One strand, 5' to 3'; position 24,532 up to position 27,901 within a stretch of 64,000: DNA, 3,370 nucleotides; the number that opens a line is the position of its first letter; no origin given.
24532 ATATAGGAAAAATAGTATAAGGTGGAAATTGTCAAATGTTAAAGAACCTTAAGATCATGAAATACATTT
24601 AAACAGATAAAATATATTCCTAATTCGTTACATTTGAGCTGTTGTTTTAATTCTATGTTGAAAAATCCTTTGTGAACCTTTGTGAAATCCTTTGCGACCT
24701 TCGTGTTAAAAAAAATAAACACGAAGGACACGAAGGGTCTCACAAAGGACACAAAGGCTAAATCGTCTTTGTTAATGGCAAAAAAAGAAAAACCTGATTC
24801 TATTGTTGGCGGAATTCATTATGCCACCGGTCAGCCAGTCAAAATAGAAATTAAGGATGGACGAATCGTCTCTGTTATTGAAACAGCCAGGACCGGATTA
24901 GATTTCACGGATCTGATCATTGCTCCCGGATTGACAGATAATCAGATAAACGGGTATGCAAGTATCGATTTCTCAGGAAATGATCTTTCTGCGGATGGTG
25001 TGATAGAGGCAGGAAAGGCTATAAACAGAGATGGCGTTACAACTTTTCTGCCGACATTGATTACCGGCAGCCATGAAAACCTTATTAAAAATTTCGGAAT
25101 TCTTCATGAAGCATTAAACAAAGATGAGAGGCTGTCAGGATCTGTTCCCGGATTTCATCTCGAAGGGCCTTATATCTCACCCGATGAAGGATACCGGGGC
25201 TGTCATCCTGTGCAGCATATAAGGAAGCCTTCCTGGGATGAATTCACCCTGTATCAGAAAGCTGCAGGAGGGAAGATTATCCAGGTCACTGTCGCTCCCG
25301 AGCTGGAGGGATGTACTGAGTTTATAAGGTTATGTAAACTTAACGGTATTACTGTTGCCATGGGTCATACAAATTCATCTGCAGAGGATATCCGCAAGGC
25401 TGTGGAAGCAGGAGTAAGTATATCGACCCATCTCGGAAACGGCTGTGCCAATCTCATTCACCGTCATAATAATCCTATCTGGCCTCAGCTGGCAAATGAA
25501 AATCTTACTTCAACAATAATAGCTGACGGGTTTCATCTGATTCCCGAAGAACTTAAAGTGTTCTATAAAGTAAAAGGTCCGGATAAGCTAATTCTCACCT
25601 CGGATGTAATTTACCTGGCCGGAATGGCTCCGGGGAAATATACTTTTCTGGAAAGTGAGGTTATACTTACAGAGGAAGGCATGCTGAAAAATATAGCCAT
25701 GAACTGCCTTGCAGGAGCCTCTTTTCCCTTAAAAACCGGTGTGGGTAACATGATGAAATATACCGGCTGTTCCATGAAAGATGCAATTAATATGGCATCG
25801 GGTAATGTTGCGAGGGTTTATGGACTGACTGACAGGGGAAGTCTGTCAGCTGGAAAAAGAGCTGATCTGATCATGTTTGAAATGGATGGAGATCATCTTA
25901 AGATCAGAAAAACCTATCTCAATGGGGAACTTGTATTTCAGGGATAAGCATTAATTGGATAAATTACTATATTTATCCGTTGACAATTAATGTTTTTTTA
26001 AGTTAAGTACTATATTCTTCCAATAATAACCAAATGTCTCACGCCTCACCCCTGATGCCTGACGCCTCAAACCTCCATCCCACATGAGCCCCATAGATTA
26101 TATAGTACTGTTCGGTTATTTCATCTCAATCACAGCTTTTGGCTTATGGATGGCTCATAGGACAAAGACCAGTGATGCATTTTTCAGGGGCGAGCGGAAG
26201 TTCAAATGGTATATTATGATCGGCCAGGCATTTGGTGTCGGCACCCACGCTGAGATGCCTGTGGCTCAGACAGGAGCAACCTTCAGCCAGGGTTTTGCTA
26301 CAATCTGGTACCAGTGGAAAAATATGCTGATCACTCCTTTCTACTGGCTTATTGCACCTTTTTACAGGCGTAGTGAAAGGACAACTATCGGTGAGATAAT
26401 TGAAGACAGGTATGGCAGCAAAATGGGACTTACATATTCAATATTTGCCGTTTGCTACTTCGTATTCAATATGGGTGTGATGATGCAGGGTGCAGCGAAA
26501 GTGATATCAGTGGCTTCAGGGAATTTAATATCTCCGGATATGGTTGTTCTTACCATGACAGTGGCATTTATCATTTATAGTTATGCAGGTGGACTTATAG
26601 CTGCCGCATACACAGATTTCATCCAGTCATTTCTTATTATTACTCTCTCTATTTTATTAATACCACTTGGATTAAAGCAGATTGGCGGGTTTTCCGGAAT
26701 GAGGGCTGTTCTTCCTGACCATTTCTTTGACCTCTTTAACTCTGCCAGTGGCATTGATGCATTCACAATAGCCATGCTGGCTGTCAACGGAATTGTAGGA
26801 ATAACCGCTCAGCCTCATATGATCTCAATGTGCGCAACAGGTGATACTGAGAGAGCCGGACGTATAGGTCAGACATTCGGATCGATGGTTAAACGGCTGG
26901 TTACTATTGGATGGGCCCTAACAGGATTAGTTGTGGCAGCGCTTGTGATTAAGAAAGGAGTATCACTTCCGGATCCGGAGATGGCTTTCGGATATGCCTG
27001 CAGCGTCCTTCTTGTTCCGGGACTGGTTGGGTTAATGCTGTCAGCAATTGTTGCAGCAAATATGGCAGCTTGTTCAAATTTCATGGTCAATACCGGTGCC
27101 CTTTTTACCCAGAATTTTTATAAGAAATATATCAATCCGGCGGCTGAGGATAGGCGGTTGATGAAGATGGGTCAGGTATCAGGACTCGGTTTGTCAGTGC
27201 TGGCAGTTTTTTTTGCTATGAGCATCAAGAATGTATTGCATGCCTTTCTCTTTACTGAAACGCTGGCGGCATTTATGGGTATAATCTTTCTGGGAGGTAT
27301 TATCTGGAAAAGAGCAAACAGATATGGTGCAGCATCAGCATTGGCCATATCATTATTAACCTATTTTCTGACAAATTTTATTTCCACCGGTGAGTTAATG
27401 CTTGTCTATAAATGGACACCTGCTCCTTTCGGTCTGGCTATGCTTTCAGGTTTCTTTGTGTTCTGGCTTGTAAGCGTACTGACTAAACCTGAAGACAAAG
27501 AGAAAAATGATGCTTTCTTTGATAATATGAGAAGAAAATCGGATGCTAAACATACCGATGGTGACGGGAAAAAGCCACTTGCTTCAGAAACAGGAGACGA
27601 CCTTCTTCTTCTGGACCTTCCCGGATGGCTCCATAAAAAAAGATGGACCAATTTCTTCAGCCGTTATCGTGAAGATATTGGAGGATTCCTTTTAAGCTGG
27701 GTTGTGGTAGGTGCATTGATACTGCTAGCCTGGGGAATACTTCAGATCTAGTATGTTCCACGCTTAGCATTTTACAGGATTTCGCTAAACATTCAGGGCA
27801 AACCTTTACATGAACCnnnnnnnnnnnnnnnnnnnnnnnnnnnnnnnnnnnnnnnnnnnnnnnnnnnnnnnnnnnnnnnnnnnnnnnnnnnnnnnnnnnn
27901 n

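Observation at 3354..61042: Dispersed family of degenerate 7-nt-period arrays, mostly butted against CDS ends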

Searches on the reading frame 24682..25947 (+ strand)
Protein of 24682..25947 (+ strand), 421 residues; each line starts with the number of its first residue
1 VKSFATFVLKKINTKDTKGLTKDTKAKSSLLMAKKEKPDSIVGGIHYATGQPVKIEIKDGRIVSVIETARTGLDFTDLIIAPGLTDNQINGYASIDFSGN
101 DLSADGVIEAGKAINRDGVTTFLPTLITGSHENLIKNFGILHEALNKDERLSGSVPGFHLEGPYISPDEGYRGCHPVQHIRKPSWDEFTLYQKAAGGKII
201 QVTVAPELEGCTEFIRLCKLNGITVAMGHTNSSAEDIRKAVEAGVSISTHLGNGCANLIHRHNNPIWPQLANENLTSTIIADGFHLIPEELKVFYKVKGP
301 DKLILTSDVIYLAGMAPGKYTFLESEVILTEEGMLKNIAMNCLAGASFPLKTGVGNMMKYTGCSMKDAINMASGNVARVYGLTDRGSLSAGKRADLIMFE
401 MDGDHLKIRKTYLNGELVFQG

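Call 6: search_protein_families(library=ncbifam, proteins=[window:24682-25947:+])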
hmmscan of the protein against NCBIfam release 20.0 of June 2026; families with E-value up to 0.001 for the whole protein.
window:24682-25947:+ (421 aa): 25 families
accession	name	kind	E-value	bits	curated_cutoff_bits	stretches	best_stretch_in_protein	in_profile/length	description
TIGR00221.1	nagA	equivalog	1.2e-75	254.8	225.65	1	55-415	24-379/380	N-acetylglucosamine-6-phosphate deacetylase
NF008371.0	PRK11170.1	equivalog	4.7e-50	170.6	483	1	72-418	43-379/382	N-acetylglucosamine-6-phosphate deacetylase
NF011984.0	PRK15446.1-5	equivalog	1.3e-12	47.2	260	1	357-418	317-378/379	alpha-D-ribose 1-methylphosphonate 5-triphosphate diphosphatase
TIGR02318.1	phosphono_phnM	equivalog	2.1e-12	46.7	390.55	1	359-419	316-376/376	phosphonate metabolism protein PhnM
NF011988.0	PRK15446.2-4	equivalog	1.7e-09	37.3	369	1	333-419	294-376/389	alpha-D-ribose 1-methylphosphonate 5-triphosphate diphosphatase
NF011989.0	PRK15446.2-5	equivalog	3.1e-09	36.1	565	1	354-420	313-379/385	alpha-D-ribose 1-methylphosphonate 5-triphosphate diphosphatase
NF011990.0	PRK15446.2-6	subfamily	3.7e-09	35.8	233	1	363-420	326-384/390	alpha-D-ribose 1-methylphosphonate 5-triphosphate diphosphatase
NF011983.0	PRK15446.1-4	equivalog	4.7e-09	35.6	486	1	359-417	319-377/379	alpha-D-ribose 1-methylphosphonate 5-triphosphate diphosphatase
NF011987.0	PRK15446.2-3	subfamily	5.2e-09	35.4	253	1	357-419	321-384/395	alpha-D-ribose 1-methylphosphonate 5-triphosphate diphosphatase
NF011981.0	PRK15446.1-2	equivalog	6.3e-08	31.7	375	1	364-419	323-378/378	alpha-D-ribose 1-methylphosphonate 5-triphosphate diphosphatase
NF006689.0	PRK09237.1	equivalog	1.9e-07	30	371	1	343-405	280-341/383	amidohydrolase/deacetylase family metallohydrolase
TIGR01178.1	ade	equivalog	1.3e-06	27.1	472.5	1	361-418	274-330/552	adenine deaminase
NF011982.0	PRK15446.1-3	equivalog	1.5e-06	27.4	684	1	352-418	310-376/377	alpha-D-ribose 1-methylphosphonate 5-triphosphate diphosphatase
NF006056.0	PRK08204.1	subfamily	5.6e-06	25.4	391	0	359-401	338-381/449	hypothetical protein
NF005751.0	PRK07575.1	equivalog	9.7e-06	24.3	529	0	360-405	339-384/440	dihydroorotase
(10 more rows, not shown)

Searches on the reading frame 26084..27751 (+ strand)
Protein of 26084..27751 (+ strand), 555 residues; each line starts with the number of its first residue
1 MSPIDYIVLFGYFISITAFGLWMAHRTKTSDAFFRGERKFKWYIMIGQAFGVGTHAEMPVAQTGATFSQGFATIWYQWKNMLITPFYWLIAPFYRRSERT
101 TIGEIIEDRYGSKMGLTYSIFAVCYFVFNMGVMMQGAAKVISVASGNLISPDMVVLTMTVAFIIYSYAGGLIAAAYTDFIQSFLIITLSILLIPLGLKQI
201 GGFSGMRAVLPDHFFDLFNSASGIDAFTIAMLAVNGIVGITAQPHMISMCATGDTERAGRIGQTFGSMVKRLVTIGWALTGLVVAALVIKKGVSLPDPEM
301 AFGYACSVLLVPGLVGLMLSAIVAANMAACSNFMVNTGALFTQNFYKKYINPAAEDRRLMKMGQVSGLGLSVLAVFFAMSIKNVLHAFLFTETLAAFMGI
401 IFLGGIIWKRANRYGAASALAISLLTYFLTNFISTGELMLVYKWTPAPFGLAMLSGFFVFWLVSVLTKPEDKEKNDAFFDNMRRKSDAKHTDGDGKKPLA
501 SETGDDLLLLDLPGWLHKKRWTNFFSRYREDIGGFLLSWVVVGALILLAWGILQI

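Call 6: search_protein_families(library=ncbifam, proteins=[window:26084-27751:+])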
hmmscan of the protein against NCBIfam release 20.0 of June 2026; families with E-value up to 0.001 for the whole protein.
window:26084-27751:+ (555 aa): 6 families
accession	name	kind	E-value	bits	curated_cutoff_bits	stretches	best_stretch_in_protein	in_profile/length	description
TIGR00813.1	sss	superfamily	2.2e-36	125.8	184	1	33-422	1-410/411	sodium/solute symporter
TIGR02121.1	Na_Pro_sym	equivalog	8.3e-31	107.2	515.5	1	7-479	5-481/488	sodium/proline symporter PutP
NF007790.0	PRK10484.1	equivalog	2.2e-23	82.9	401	1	8-443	10-464/527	solute:sodium symporter family transporter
TIGR02119.1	panF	equivalog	9.4e-20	71.1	328.05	1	9-434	7-441/471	sodium/pantothenate symporter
NF011948.0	PRK15419.1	equivalog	5e-13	48.7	955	1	102-429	110-443/502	sodium/proline symporter PutP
NF046076.1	monocarbox_MctP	equivalog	9.9e-06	24.5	625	1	8-383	4-388/481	monocarboxylate uptake permease MctP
